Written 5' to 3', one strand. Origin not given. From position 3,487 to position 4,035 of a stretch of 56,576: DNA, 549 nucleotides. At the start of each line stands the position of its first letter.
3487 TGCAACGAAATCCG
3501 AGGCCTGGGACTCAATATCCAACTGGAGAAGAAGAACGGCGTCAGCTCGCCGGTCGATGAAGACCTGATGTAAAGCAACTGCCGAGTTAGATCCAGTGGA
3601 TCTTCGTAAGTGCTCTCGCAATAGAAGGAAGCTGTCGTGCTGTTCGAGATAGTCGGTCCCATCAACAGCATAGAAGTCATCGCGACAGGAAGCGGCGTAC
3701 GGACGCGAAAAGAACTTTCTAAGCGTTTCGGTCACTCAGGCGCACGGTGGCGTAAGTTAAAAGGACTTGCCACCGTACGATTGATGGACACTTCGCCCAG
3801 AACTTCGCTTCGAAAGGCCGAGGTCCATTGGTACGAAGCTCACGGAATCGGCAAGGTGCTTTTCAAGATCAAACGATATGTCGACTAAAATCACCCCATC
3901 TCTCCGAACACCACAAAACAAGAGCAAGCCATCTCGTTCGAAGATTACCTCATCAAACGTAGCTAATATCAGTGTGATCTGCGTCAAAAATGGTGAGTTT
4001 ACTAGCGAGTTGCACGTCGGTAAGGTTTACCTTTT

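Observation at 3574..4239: Foreign-looking two-gene small-protein cassette wedged between rpoB and rpoC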

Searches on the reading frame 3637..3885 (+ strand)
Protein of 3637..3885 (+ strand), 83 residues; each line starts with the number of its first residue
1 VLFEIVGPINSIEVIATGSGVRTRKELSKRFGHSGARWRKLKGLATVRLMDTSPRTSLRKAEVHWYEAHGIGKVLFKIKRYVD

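Call 4: search_protein_families(library=pfam, proteins=[window:3637-3885:+], max_evalue=1)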
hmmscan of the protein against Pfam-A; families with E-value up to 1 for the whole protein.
window:3637-3885:+ (83 aa): 0 families

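Call 5: search_protein_families(library=ncbifam, proteins=[window:3637-3885:+], max_evalue=1)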
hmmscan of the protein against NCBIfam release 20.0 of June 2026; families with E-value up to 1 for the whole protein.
window:3637-3885:+ (83 aa): 0 families

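Call 6: search_protein_families(library=padloc, proteins=[window:3637-3885:+], max_evalue=1)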
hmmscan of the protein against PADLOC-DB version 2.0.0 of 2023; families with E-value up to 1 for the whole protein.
window:3637-3885:+ (83 aa): 0 families
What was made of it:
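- No PADLOC family matches A or B (call 6).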

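Call 7: find_homologous_proteins(query=window:3637-3885:+, max_evalue=0.01)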
Query window:3637-3885:+ (83 aa): 1413 proteins with E <= 0.01 among 1416 candidates; the best 120 are listed.
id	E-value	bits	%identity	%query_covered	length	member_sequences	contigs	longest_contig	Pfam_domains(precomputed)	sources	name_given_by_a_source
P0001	1.7e-45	170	96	100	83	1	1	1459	-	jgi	-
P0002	2.3e-21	93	63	100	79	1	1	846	-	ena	-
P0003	6.0e-21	92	63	100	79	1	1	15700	-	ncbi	-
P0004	1.8e-20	90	59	100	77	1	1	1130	-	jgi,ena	jgi:hypothetical protein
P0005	1.8e-20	90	61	99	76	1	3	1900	-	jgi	jgi:hypothetical protein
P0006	2.2e-20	90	59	100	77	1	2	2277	-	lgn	-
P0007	2.4e-20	90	59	98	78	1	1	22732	-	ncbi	ncbi:MAG: hypothetical protein ACT4P4_26850 [Betaproteobacteria bacterium]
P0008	2.4e-20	90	64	98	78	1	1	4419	-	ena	-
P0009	2.4e-20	90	57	100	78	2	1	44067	-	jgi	jgi:hypothetical protein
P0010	3.6e-20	89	59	100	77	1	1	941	-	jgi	-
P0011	3.9e-20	89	59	100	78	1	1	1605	-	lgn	-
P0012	4.0e-20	89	57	100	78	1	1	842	-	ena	-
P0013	4.8e-20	89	63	100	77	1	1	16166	-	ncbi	-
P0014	5.6e-20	89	57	100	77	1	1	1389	-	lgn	-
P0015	6.4e-20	88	58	100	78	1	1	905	-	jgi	jgi:hypothetical protein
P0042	3.4e-19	86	59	100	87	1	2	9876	-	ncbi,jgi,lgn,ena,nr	ncbi:MAG: hypothetical protein SH850_16985 [Planctomycetaceae bacterium]|nr:hypothetical protein [Pl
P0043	3.4e-19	86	55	100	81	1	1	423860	-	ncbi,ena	-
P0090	1.6e-18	84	57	100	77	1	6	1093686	-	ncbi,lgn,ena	-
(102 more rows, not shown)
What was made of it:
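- A has at least 1413 homologues (call 7).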

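Call 10: find_encoding_contigs(protein=P0001, flank=10000, max_places=4)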
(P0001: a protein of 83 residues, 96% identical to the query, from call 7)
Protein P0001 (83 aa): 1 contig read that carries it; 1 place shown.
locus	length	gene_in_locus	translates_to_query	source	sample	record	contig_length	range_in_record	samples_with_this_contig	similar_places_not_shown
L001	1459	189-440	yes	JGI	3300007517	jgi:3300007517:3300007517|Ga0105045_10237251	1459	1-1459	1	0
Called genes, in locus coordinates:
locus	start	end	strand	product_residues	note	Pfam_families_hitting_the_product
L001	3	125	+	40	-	?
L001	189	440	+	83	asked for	-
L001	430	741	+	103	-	-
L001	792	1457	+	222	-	?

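Call 13: find_encoding_contigs(protein=P0042, flank=4000, max_places=3)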
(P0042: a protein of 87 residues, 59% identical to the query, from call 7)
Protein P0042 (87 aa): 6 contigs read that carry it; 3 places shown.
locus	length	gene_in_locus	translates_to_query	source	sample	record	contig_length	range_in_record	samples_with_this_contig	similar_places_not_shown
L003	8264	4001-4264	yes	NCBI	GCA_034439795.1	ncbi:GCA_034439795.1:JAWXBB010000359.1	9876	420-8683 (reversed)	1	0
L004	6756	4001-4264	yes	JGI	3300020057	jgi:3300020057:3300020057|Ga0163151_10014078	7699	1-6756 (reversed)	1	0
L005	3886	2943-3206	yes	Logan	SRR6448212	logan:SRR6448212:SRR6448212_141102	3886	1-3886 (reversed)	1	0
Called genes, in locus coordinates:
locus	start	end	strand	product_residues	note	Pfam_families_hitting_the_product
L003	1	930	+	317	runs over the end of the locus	PF04085:MreC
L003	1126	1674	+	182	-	-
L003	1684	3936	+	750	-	PF03717:PBP_dimer, PF00905:Transpeptidase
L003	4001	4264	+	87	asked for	-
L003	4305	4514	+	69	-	-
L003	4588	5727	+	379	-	PF03054:tRNA_Me_trans, PF20259:tRNA_Me_trans_M, PF20258:tRNA_Me_trans_C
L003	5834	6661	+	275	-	PF06283:ThuA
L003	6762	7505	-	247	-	PF02674:Colicin_V (weak)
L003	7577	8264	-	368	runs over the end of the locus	PF00437:T2SSE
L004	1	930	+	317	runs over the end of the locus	PF04085:MreC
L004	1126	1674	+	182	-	-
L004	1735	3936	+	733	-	PF03717:PBP_dimer, PF00905:Transpeptidase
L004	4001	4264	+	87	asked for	-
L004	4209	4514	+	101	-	-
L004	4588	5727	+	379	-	PF03054:tRNA_Me_trans, PF20259:tRNA_Me_trans_M, PF20258:tRNA_Me_trans_C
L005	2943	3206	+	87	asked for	-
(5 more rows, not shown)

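Call 14: find_encoding_contigs(protein=P0043, flank=4000, max_places=3)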
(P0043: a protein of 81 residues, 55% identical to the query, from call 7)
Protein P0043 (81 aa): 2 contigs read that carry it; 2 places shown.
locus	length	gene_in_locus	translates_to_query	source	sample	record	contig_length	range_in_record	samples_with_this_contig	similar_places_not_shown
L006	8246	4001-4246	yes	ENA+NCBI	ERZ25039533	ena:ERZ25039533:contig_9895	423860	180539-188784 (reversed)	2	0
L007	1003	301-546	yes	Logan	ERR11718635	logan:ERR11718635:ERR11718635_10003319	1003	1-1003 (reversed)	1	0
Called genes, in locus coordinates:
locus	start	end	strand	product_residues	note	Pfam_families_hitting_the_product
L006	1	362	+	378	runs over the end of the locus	PF08309:LVIVD (faint)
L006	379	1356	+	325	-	PF13379:NMT1_2, PF09084:NMT1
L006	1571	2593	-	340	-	PF00296:Bac_luciferase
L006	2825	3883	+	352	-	PF00753:Lactamase_B, PF23023:Anti-Pycsar_Apyc1 (weak), PF12706:Lactamase_B_2 (weak)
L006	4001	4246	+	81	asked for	-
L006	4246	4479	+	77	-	-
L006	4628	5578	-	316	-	PF13714:PEP_mutase, PF00463:ICL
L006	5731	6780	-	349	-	PF03401:TctC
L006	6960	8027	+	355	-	PF04909:Amidohydro_2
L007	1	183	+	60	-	?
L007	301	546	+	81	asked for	-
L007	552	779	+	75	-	-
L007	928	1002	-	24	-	?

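Call 15: find_encoding_contigs(protein=P0090, flank=4000, max_places=3)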
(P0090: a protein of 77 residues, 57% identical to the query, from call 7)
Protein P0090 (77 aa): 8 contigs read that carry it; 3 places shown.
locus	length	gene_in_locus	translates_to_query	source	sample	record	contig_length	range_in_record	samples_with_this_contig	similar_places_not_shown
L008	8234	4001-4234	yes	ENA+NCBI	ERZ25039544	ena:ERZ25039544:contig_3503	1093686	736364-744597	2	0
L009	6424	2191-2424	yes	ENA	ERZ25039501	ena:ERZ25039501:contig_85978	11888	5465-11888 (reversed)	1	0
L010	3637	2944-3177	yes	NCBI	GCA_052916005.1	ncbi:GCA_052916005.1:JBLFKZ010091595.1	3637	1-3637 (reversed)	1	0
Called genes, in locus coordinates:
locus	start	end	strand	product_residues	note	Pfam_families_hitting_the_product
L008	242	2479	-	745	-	PF00756:Esterase (faint), PF26549:Tricorn_N, PF00930:DPPIV_N, PF07676:PD40 (faint), PF02129:Peptidase_S15, PF00326:Peptidase_S9, PF01738:DLH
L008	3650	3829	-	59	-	-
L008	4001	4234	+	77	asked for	-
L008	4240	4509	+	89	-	-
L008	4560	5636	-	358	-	PF00072:Response_reg, PF13487:HD_5, PF01966:HD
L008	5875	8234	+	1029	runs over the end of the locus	PF00005:ABC_tran (faint), PF02463:SMC_N (faint), PF13191:AAA_16 (faint), PF13555:AAA_29 (faint), PF17760:UvrA_inter (weak), PF17755:UvrA_DNA-bind, PF13304:AAA_21 (weak)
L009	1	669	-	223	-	?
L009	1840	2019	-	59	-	-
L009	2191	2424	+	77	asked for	-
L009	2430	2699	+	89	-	-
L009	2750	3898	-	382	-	PF00072:Response_reg, PF13487:HD_5, PF01966:HD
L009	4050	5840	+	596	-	PF17760:UvrA_inter (weak), PF17755:UvrA_DNA-bind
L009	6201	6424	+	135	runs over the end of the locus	-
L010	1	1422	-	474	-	?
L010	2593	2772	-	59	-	-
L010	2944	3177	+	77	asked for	-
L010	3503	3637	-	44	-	?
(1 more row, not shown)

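Call 23: search_solved_structures(query=A2, max_evalue=10, show_alignments=2)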
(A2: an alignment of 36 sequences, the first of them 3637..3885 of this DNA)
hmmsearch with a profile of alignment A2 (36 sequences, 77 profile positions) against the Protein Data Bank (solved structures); distinct sequences matched with E-value up to 10: 3.
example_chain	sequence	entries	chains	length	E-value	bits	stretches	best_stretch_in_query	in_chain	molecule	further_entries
7pnt_I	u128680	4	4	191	0.3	14.4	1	15-44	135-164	28S ribosomal protein S11, mitochondrial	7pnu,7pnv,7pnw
2la6_A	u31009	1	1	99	1.4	12.3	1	26-62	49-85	RNA-binding protein FUS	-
6gbm_B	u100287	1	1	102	1.5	12.2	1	26-62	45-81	RNA-binding protein FUS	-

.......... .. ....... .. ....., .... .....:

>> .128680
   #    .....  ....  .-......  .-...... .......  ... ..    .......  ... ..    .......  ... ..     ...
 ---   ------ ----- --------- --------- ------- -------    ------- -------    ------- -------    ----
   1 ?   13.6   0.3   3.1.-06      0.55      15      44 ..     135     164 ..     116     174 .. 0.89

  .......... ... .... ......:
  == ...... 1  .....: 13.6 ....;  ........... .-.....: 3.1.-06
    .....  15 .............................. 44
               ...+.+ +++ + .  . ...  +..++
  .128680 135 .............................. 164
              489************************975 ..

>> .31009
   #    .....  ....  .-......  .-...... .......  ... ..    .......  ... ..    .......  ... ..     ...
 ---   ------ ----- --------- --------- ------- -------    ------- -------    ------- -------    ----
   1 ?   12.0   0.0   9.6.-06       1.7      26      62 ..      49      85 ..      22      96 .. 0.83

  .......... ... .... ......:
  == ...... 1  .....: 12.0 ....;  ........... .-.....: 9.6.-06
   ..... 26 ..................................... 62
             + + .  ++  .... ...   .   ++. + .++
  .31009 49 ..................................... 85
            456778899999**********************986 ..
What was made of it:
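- On BECR / RelE / barnase-type RNase toxins: The profile against PDB gave nothing at E<=0.1 (call 23).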

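Call 36: predict_structure(alignment_id=A2)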
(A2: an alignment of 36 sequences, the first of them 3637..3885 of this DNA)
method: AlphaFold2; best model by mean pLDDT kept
length: 83 residues; sequences in the alignment: 36
mean_pLDDT: 90.9   pTM: 0.80
mean pLDDT of the five models: 90.9, 89.9, 89.7, 89.4, 87.1
residues with pLDDT >= 90: 64; 70-90: 14; 50-70: 5; < 50: 0
segments of 3 or more residues with pLDDT < 50: none
pLDDT, mean of each block of 10 residues (from residue 1): 93 95 91 86 95 74 96 96 94
secondary structure, 60 per line:
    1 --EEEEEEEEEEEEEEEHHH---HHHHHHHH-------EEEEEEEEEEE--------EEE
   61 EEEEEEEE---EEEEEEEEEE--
elements in order: E3-17 H24-31 E39-49 E58-68 E72-81
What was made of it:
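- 3637..3888 (+): ORF A, 83 aa, basic (pI 10.8): free-standing copy of an uncharacterised toxin-type domain (family motif W-R-K-x-K-G ... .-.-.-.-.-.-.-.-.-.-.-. ... K-I-K). AF2 pLDDT 90.9, beta-alpha-beta-beta-beta (call 36).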

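Call 40: fold_search(model_id=the predicted structure, library=pdb)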
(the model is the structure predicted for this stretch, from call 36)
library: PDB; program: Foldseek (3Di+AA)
matches with E <= 10: 257; with E <= 0.001: 0
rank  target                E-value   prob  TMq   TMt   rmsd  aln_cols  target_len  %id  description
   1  8rjw_F                3.3e-01  0.72  0.34  0.19   5.7        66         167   11  Human RAD52 open ring - ssDNA complex (released 2024-04-24)
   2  8rjw_H                4.4e-01  0.63  0.34  0.27   5.6        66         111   11  Human RAD52 open ring - ssDNA complex (released 2024-04-24)
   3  8rj3_H                5.2e-01  0.51  0.35  0.28   6.2        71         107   11  Human RAD52 open ring conformation (released 2024-04-24)
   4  8rjw_E                5.6e-01  0.57  0.34  0.18   5.6        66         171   11  Human RAD52 open ring - ssDNA complex (released 2024-04-24)
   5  1kn0_A                5.9e-01  0.54  0.34  0.17   5.6        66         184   11  Crystal Structure of the human Rad52 protein (released 2002-09-04)
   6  8rj3_A                5.9e-01  0.30  0.31  0.31   6.7        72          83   12  Human RAD52 open ring conformation (released 2024-04-24)
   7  8rj3_B                6.2e-01  0.51  0.34  0.27   5.6        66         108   11  Human RAD52 open ring conformation (released 2024-04-24)
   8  3h2h                  6.6e-01  0.47  0.39  0.11   5.5        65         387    9  Crystal structure of G231F mutant of the rice cell wall degrading esterase LipA from Xanthomonas oryzae (released 2009-08-18)
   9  8rj3_C                7.0e-01  0.51  0.34  0.25   5.4        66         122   11  Human RAD52 open ring conformation (released 2024-04-24)
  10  5jrb_A                7.0e-01  0.51  0.34  0.17   5.5        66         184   12  Rad52(1-212) K102A/K133A/E202A mutant (released 2016-08-10)
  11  8ril_A                7.0e-01  0.41  0.34  0.26   6.4        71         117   11  Human RAD52 closed ring conformation (released 2024-04-24)
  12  3h2j                  7.4e-01  0.47  0.40  0.11   5.3        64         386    9  Crystal structure of the rice cell wall degrading esterase LipA from Xanthomonas oryzae (released 2009-08-18)
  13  3h2i                  7.4e-01  0.44  0.39  0.11   5.6        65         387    9  Crystal structure of N228W mutant of the rice cell wall degrading esterase LipA from Xanthomonas oryzae (released 2009-08-18)
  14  8rjw_G                7.4e-01  0.16  0.28  0.19   7.2        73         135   14  Human RAD52 open ring - ssDNA complex (released 2024-04-24)
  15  8ow1_P                7.9e-01  0.21  0.31  0.13   8.1        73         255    7  Cryo-EM structure of the yeast Inner kinetochore bound to a CENP-A nucleosome. (released 2023-08-09)
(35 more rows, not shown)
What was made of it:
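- The weak top PDB fold hits are Rad52-type ssDNA-binding domains (E 0.3, TM 0.34; call 40).
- Tried and rejected: I rejected these as evidence (call 40).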

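Call 42: find_related_loci(query=A2, collection=viral_contigs, flank=5000)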
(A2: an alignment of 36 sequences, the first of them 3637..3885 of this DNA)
Query A2 (83 aa) in viral_contigs; peptide patterns used: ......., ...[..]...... (x = any residue, [..] = any of these).
4 stretches matched a pattern; 3 encode a relative of the query (tblastn E <= 1e-3); 3 distinct loci.
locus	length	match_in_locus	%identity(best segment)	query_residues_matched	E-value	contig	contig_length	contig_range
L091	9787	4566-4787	53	1-80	3e-22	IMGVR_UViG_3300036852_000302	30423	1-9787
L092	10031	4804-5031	48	1-82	5e-19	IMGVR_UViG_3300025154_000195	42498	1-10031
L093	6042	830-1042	48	3-79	1e-16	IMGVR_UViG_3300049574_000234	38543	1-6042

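Call 43: find_related_loci(query=A2, collection=metagenome_contigs, flank=5000)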
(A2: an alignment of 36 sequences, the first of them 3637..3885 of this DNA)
Query A2 (83 aa) in metagenome_contigs; peptide patterns used: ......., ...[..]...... (x = any residue, [..] = any of these).
600 stretches matched a pattern (row limit reached: there are more); 595 encode a relative of the query (tblastn E <= 1e-3); the best 80 are kept; 80 distinct loci.
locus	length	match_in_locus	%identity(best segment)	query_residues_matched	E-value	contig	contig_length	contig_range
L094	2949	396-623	60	2-83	4e-26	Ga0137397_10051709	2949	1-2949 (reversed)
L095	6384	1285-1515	59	1-83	2e-25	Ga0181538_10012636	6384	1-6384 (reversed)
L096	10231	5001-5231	60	1-83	3e-25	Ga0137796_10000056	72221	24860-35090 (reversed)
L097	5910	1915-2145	57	1-83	4e-25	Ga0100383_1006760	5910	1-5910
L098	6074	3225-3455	57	1-83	5e-25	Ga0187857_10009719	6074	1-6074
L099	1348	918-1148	57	1-83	5e-25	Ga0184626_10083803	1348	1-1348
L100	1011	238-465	59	2-83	3e-25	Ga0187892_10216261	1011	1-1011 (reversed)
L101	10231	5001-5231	57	1-83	1e-24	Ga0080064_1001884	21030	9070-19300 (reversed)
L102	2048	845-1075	57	1-83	2e-24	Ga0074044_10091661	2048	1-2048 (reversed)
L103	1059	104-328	58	3-83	1e-24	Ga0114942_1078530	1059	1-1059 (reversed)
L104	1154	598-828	58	1-83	2e-24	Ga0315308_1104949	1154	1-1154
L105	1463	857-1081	57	3-83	4e-24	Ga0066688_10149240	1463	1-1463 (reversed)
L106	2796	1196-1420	58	3-83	5e-24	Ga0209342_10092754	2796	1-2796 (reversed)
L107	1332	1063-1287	60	3-83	3e-24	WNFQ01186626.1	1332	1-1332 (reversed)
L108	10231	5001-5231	58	1-83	5e-24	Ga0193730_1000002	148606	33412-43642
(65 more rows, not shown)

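Call 46: search_protein_families(library=phrogs, proteins=[window:3637-3885:+], max_evalue=1)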
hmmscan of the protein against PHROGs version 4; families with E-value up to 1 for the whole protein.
window:3637-3885:+ (83 aa): 0 families
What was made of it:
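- Tried and rejected: Pfam, NCBIfam, PADLOC and PHROGs gave nothing for A or B (calls 4-6, 46).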

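Call 55: search_protein_families(library=pfam, alignment_id=A5, max_evalue=0.00001)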
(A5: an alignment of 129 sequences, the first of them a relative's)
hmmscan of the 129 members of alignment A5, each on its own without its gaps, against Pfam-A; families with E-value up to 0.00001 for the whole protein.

A. member 1, L003:1684-3933:+ (750 aa): 2 families
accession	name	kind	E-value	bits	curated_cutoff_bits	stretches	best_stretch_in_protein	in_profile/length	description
PF00905.27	Transpeptidase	-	1.8e-64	218.3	22.1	1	393-724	1-297/299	Penicillin binding protein transpeptidase domain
PF03717.20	PBP_dimer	-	4.5e-20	73.2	24.4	1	74-337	3-178/180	Penicillin-binding Protein dimerisation domain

B. families by the number of members that match (of 129 scanned): 114 families (the first 25 are shown)
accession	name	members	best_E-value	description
PF01988.24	VIT1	2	1.2e-71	VIT family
PF01904.24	DUF72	2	1.2e-65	Protein of unknown function DUF72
PF00578.27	AhpC-TSA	2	4.1e-30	AhpC/TSA family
PF08534.16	Redoxin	2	1.2e-23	Redoxin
PF13905.12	Thioredoxin_8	2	1.3e-14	Thioredoxin-like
PF11954.13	DUF3471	2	2.8e-13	Domain of unknown function (DUF3471)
PF12637.14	TSCPD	2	1.5e-12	TSCPD domain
PF00085.26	Thioredoxin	2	4.9e-09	Thioredoxin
PF01844.29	HNH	2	1.4e-08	HNH endonuclease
PF00255.25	GSHPx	2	8.5e-08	Glutathione peroxidase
PF02867.20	Ribonuc_red_lgC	1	2.3e-137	Ribonucleotide reductase, barrel domain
PF00580.27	UvrD-helicase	1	7e-95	UvrD/REP helicase N-terminal domain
PF25390.1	WD40_RLD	1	4e-92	RCC1-like domain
PF13361.12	UvrD_C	1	2.3e-78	UvrD-like helicase C-terminal domain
PF02574.22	S-methyl_trans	1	1.1e-72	Homocysteine S-methyltransferase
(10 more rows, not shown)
